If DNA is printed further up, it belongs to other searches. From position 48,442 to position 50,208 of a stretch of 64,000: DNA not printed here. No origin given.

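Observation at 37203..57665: Near-complete T6SS locus (tssJKL-M-ABC-hcp-EFG-vgrG-PAAR-like) with no clpV/tssH anywhere in the 64-kb window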

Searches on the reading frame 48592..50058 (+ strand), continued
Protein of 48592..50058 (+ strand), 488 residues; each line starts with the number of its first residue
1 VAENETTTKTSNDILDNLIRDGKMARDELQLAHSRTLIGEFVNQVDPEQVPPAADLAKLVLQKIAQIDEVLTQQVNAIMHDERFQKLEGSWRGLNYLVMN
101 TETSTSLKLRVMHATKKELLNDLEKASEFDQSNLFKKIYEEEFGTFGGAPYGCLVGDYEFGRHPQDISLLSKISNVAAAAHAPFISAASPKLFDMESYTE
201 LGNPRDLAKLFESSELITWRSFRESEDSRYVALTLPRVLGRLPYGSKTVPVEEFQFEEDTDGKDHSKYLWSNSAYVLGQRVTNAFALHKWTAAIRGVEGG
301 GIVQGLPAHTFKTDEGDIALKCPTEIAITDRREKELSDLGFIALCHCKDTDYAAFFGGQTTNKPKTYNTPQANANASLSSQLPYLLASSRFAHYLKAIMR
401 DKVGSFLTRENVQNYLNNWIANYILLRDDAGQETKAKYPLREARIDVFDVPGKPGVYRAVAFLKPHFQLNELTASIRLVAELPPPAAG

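Call 21: find_encoding_contigs(protein=P0030, flank=10000, max_places=2)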
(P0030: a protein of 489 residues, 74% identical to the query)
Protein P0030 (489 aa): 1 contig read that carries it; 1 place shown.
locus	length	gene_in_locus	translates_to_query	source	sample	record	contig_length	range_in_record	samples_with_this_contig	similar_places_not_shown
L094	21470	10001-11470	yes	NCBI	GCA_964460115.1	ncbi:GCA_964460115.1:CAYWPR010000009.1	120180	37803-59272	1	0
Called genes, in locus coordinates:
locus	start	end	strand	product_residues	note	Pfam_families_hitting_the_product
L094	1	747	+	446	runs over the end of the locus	PF05936:T6SS_VasE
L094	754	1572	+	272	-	PF09850:DotU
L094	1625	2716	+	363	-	PF07719:TPR_2 (faint), PF13174:TPR_6 (faint), PF13176:TPR_7 (faint), PF13424:TPR_12 (faint), PF13428:TPR_14 (faint), PF13429:TPR_15 (faint), PF13432:TPR_16 (faint), PF21033:RMD1-3 (faint), +2 more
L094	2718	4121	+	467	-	PF01094:ANF_receptor, PF13458:Peripla_BP_6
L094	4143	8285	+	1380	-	PF14331:IcmF-related_N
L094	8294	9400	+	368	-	PF06812:ImpA_N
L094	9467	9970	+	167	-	PF05591:T6SS_VipA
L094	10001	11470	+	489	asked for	PF05943:VipB, PF18945:VipB_2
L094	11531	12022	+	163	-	PF05638:T6SS_HCP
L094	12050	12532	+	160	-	PF04965:GPW_gp25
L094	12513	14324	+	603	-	PF05947:T6SS_TssF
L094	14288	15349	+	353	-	PF06996:T6SS_TssG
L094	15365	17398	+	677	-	PF05954:Phage_GPD, PF04717:Phage_base_V, PF22178:Gp5_trimer_C, PF06715:Gp5_C (faint)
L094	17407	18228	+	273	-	-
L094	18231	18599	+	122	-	PF14107:DUF4280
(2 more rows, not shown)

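Call 22: list_cluster_members(proteins=[window:48592-50058:+, P0005, P0030, P0011, P0018, window:51149-52957:+, window:4892-6517:-])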
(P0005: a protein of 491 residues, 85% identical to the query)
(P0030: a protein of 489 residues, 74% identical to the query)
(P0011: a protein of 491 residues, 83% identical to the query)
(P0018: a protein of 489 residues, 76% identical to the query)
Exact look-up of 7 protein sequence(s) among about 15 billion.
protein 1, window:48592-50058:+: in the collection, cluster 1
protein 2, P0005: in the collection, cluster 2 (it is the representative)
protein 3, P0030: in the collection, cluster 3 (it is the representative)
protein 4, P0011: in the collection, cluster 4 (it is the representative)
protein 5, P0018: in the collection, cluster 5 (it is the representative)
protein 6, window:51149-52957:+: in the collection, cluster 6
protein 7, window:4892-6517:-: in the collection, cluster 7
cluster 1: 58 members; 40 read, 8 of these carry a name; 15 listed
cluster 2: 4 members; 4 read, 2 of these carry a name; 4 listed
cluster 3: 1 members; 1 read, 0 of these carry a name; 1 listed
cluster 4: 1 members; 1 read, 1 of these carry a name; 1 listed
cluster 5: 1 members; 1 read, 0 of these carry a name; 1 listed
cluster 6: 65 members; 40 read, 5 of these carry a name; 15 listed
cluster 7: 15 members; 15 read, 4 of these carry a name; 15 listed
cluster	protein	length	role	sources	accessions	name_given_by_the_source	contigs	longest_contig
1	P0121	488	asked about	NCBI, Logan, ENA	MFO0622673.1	MAG: type VI secretion system contractile sheath large subunit [Polyangia bacterium]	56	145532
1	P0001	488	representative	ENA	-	-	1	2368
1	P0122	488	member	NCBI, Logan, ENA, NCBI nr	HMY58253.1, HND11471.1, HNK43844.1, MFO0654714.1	MAG TPA: type VI secretion system contractile sheath large subunit [Pseudomonadota ... | type VI secretion system contractile sheath large subunit [Pseudomonadota bacterium]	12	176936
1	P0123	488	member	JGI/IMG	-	type VI secretion system protein ImpC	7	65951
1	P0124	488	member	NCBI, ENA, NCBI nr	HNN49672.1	MAG TPA: type VI secretion system contractile sheath large subunit [Pseudomonadota ... | type VI secretion system contractile sheath large subunit [Pseudomonadota bacterium]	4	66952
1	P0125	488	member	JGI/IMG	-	type VI secretion system protein ImpC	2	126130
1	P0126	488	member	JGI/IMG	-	type VI secretion system protein ImpC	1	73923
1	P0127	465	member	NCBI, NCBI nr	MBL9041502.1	MAG: type VI secretion system contractile sheath large subunit [Myxococcales bacterium] | type VI secretion system contractile sheath large subunit [Myxococcales bacterium]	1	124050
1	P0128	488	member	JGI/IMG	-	type VI secretion system protein ImpC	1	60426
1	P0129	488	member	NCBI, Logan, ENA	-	-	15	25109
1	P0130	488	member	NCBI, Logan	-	-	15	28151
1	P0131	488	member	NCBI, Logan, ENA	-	-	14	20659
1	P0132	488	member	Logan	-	-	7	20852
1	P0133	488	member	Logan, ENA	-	-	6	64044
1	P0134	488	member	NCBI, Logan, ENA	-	-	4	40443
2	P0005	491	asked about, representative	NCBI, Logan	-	-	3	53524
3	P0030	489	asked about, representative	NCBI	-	-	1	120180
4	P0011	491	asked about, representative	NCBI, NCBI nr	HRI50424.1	MAG TPA: type VI secretion system contractile sheath large subunit [Pseudomonadota ... | type VI secretion system contractile sheath large subunit [Pseudomonadota bacterium]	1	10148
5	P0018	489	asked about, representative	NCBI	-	-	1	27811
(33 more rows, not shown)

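Call 29: find_encoding_contigs(protein=P0028, flank=10000, max_places=1)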
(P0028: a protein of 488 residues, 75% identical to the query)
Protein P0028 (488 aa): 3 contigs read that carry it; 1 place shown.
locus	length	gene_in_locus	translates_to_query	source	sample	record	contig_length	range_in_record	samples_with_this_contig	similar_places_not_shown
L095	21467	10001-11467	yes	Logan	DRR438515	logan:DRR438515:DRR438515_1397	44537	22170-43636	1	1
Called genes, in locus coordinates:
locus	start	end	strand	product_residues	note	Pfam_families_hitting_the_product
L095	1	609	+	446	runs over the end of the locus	PF05936:T6SS_VasE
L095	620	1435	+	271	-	PF09850:DotU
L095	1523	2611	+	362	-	PF07719:TPR_2 (faint), PF13424:TPR_12 (faint), PF13428:TPR_14 (faint), PF13429:TPR_15 (faint), PF00515:TPR_1 (faint), PF13174:TPR_6 (faint), PF13432:TPR_16 (faint), PF21033:RMD1-3 (faint), +1 more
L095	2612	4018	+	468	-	PF13458:Peripla_BP_6, PF01094:ANF_receptor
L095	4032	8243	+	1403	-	PF14331:IcmF-related_N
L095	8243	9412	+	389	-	PF06812:ImpA_N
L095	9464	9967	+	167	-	PF05591:T6SS_VipA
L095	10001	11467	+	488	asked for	PF05943:VipB, PF18945:VipB_2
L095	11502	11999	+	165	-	PF05638:T6SS_HCP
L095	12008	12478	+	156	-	PF04965:GPW_gp25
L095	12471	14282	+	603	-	PF05947:T6SS_TssF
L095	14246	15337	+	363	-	PF06996:T6SS_TssG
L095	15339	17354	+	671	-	PF05954:Phage_GPD, PF04717:Phage_base_V, PF22178:Gp5_trimer_C, PF06715:Gp5_C (faint)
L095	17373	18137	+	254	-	-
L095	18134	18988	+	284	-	PF01381:HTH_3, PF12844:HTH_19, PF13560:HTH_31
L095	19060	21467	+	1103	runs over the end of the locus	?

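Call 30: find_encoding_contigs(protein=P0018, flank=10000, max_places=1)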
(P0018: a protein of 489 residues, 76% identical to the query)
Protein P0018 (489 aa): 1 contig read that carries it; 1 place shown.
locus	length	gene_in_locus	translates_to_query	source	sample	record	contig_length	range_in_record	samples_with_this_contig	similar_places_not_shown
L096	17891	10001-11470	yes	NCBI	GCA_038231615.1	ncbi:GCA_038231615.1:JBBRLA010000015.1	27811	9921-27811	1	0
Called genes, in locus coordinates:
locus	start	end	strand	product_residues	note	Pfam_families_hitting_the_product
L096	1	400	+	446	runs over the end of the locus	PF05936:T6SS_VasE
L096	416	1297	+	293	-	PF09850:DotU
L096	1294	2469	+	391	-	PF07719:TPR_2 (faint), PF13174:TPR_6 (faint), PF13176:TPR_7 (faint), PF13428:TPR_14 (faint), PF13429:TPR_15 (faint), PF13432:TPR_16 (weak), PF00515:TPR_1 (faint), PF13181:TPR_8 (faint), +1 more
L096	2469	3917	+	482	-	PF13458:Peripla_BP_6, PF01094:ANF_receptor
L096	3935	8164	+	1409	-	PF14331:IcmF-related_N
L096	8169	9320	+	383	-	PF06812:ImpA_N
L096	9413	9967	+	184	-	PF05591:T6SS_VipA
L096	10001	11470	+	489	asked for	PF05943:VipB, PF18945:VipB_2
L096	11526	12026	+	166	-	PF05638:T6SS_HCP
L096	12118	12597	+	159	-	PF04965:GPW_gp25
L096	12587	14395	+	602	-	PF05947:T6SS_TssF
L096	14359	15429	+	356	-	PF06996:T6SS_TssG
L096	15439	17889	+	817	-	?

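Call 31: find_encoding_contigs(protein=P0042, flank=10000, max_places=1)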
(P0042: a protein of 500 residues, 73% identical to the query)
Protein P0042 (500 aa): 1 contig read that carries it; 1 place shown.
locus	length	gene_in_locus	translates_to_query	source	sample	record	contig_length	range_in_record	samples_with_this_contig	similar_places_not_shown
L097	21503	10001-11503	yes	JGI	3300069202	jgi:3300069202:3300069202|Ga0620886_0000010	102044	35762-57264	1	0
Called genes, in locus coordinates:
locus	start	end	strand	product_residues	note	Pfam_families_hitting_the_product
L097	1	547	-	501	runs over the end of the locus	PF13676:TIR_2 (weak), PF13271:DUF4062 (weak)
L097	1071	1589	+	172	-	-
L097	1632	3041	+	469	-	PF05936:T6SS_VasE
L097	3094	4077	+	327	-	PF09850:DotU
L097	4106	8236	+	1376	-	PF14331:IcmF-related_N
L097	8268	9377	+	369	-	PF06812:ImpA_N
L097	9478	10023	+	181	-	PF05591:T6SS_VipA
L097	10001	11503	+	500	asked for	PF05943:VipB, PF18945:VipB_2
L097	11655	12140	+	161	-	PF05638:T6SS_HCP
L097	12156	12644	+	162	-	PF04965:GPW_gp25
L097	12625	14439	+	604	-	PF05947:T6SS_TssF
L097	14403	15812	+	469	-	PF06996:T6SS_TssG, PF00027:cNMP_binding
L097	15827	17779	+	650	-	PF05954:Phage_GPD, PF04717:Phage_base_V, PF20093:DUF6484 (weak), PF22178:Gp5_trimer_C, PF06715:Gp5_C (faint)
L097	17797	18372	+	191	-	-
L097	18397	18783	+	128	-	PF14107:DUF4280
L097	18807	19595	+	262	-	PF05036:SPOR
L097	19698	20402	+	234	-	PF13699:eCIS_core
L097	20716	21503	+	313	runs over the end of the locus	-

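Call 43: search_protein_families(library=ncbifam, proteins=[L017:15211-17946:+, L038:15282-18026:+])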
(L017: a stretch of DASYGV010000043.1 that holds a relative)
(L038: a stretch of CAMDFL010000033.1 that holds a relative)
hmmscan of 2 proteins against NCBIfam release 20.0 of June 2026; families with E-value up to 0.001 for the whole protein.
L017:15211-17946:+ (912 aa): 19 families
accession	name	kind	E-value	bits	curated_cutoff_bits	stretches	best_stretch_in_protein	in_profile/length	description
TIGR03345.1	VI_ClpV1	equivalog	0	1187.7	884.95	1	63-904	1-851/852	type VI secretion system ATPase TssH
TIGR03346.1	chaperone_ClpB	equivalog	3.4e-220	733.7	1232.1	2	67-555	5-470/853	ATP-dependent chaperone ClpB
TIGR02639.1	ClpA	equivalog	2e-174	581.7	993.15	2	67-533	5-453/734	ATP-dependent Clp protease ATP-binding subunit ClpA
NF008118.0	PRK10865.1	equivalog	4.5e-173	577.3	1417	2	205-550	126-470/857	ATP-dependent chaperone ClpB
NF033606.1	heat_AAA_ClpK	exception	3.3e-165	551.5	1900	2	231-546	256-569/949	heat shock survival AAA family ATPase ClpK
NF033607.0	disagg_AAA_ClpG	exception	7.9e-159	530.4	1900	2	233-545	237-547/932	AAA family protein disaggregase ClpG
NF008263.0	PRK11034.1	equivalog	1.4e-133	446.5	1350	2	225-533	154-454/758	ATP-dependent Clp protease ATP-binding subunit ClpA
TIGR03499.1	FlhF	equivalog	4.7e-07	30.1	174.15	1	627-673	176-221/286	flagellar biosynthesis GTPase FlhF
NF009067.0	PRK12402.1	equivalog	2.1e-06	26.9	317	1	652-690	38-78/340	replication factor C small subunit 2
NF001679.0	PRK00440.1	equivalog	1.4e-05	24.4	303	0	653-687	42-78/322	replication factor C small subunit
TIGR02928.1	TIGR02928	subfamily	1.8e-05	23.8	181.3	0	256-298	14-60/366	orc1/cdc6 family replication initiation protein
NF003745.1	PRK05342.1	equivalog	6.7e-05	21.9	359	0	634-674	92-133/418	ATP-dependent Clp protease ATP-binding subunit ClpX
NF047784.1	MadB_ATPase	equivalog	7.4e-05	22.1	475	0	653-682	36-62/298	MadB family AAA-type ATPase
NF006616.1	PRK09183.1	subfamily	0.00012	21.4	300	0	276-358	98-170/253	IS21-like element helper ATPase IstB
NF040586.1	FxSxx_TPR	equivalog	0.00012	20.7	300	0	261-301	10-48/830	FxSxx-COOH system tetratricopeptide repeat protein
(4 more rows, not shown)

L038:15282-18026:+ (915 aa): 14 families
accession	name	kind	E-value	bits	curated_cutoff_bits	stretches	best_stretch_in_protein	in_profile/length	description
TIGR03345.1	VI_ClpV1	equivalog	0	1259.9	884.95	1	14-885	1-851/852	type VI secretion system ATPase TssH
TIGR03346.1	chaperone_ClpB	equivalog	8.6e-216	719.1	1232.1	2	194-876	152-837/853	ATP-dependent chaperone ClpB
NF008118.0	PRK10865.1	equivalog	8.6e-169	563.2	1417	1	194-871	157-835/857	ATP-dependent chaperone ClpB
TIGR02639.1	ClpA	equivalog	1.9e-165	552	993.15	2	16-445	3-415/734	ATP-dependent Clp protease ATP-binding subunit ClpA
NF033606.1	heat_AAA_ClpK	exception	1.2e-158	529.8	1900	2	183-470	250-532/949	heat shock survival AAA family ATPase ClpK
NF033607.0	disagg_AAA_ClpG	exception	2.6e-158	528.7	1900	2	174-504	223-547/932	AAA family protein disaggregase ClpG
NF008263.0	PRK11034.1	equivalog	2.3e-125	419.3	1350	2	189-439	160-410/758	ATP-dependent Clp protease ATP-binding subunit ClpA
NF009067.0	PRK12402.1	equivalog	1.3e-06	27.6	317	1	632-671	38-79/340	replication factor C small subunit 2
NF003229.0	PRK04195.1-5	equivalog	2.3e-05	23.3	280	0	633-713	47-114/413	replication factor C large subunit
TIGR03499.1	FlhF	equivalog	2.8e-05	24.3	174.15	0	599-654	168-222/286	flagellar biosynthesis GTPase FlhF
NF001679.0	PRK00440.1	equivalog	5.7e-05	22.3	303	0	633-666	42-75/322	replication factor C small subunit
TIGR02928.1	TIGR02928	subfamily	0.0001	21.3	181.3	0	214-256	14-60/366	orc1/cdc6 family replication initiation protein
NF006616.1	PRK09183.1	subfamily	0.00029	20.2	300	0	224-304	88-164/253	IS21-like element helper ATPase IstB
NF003745.1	PRK05342.1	equivalog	0.0003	19.8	359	0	769-862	278-377/418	ATP-dependent Clp protease ATP-binding subunit ClpX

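Call 47: find_encoding_contigs(protein=P0067, flank=10000, max_places=1)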
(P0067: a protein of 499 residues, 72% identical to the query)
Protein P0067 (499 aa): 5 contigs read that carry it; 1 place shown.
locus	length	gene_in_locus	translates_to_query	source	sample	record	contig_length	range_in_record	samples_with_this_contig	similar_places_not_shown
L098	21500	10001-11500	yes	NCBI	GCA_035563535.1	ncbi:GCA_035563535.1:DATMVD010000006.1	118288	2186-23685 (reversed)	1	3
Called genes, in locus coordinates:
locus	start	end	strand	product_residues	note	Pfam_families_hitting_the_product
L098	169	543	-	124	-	PF00072:Response_reg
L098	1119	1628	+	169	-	-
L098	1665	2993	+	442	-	PF05936:T6SS_VasE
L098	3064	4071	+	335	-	PF09850:DotU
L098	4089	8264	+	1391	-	PF14331:IcmF-related_N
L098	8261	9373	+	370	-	PF06812:ImpA_N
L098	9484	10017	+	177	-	PF05591:T6SS_VipA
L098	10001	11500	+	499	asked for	PF05943:VipB, PF18945:VipB_2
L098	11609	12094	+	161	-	PF05638:T6SS_HCP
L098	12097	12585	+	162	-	PF04965:GPW_gp25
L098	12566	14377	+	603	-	PF05947:T6SS_TssF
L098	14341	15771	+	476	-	PF06996:T6SS_TssG, PF00027:cNMP_binding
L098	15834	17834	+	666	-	PF05954:Phage_GPD, PF04717:Phage_base_V, PF20093:DUF6484 (weak), PF22178:Gp5_trimer_C, PF06715:Gp5_C (faint)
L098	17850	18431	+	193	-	-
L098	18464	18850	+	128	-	PF14107:DUF4280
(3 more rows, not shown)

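Call 48: find_encoding_contigs(protein=P0050, flank=10000, max_places=1)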
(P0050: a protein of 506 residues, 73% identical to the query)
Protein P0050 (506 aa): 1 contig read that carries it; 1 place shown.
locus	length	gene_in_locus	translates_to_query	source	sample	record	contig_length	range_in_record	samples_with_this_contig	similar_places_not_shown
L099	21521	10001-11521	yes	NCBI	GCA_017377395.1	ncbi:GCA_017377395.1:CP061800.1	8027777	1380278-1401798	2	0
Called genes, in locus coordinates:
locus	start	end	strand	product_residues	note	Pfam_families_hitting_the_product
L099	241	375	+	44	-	-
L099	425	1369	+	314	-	PF03966:Trm112p, PF13489:Methyltransf_23, PF13847:Methyltransf_31, PF08241:Methyltransf_11, PF08242:Methyltransf_12, PF13649:Methyltransf_25 (weak)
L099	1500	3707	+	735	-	PF00384:Molybdopterin, PF01568:Molydop_binding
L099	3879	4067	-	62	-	-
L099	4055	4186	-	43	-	-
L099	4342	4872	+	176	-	PF22784:PTP-SAK, PF00102:Y_phosphatase (weak), PF22785:Tc-R-P, PF00782:DSPc, PF05706:CDKN3 (weak), PF14566:PTPlike_phytase, PF22741:PTP-NADK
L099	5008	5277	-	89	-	-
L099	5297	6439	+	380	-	PF01139:RtcB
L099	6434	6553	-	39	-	-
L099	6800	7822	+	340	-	PF12784:PDDEXK_2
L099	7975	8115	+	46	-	-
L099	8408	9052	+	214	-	PF00472:RF-1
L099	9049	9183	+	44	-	-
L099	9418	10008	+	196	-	PF05591:T6SS_VipA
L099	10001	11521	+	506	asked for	PF05943:VipB, PF18945:VipB_2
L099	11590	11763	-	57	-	-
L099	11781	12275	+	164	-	PF05638:T6SS_HCP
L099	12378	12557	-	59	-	-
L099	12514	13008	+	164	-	PF04965:GPW_gp25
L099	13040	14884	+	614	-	PF05947:T6SS_TssF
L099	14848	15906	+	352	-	PF06996:T6SS_TssG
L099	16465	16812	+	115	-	PF21814:DUF6883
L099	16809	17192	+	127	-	PF16277:DUF4926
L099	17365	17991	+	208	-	-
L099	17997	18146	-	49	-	-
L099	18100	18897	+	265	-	-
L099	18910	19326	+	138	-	PF08814:XisH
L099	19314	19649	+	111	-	PF08869:XisI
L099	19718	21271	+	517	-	PF00795:CN_hydrolase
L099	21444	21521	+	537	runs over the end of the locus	PF02310:B12-binding, PF04055:Radical_SAM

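Call 67: search_protein_families(library=pfam, proteins=[L096:15439-17889:+, L095:17373-18137:+, L097:14403-15812:+], max_evalue=0.01)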
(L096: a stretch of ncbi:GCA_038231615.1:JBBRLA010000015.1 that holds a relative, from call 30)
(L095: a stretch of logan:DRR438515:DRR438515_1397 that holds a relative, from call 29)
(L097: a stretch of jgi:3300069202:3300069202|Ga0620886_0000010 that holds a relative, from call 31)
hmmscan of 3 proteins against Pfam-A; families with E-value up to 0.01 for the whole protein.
L096:15439-17889:+ (817 aa): 0 families

L095:17373-18137:+ (254 aa): 2 families
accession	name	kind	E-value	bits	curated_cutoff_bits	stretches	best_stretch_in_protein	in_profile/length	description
PF07661.19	MORN_2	-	1.9e-17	61.7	29.6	1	208-229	1-22/22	MORN repeat variant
PF02493.26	MORN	-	0.00099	19.3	22.5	0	154-171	4-21/23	MORN repeat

L097:14403-15812:+ (469 aa): 2 families
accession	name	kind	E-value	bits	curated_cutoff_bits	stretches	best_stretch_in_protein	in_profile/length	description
PF06996.16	T6SS_TssG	-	1.4e-104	350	24.6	1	20-323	2-304/304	Type VI secretion, TssG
PF00027.35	cNMP_binding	-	3.1e-21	75.6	27.5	1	364-450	1-87/89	Cyclic nucleotide-binding domain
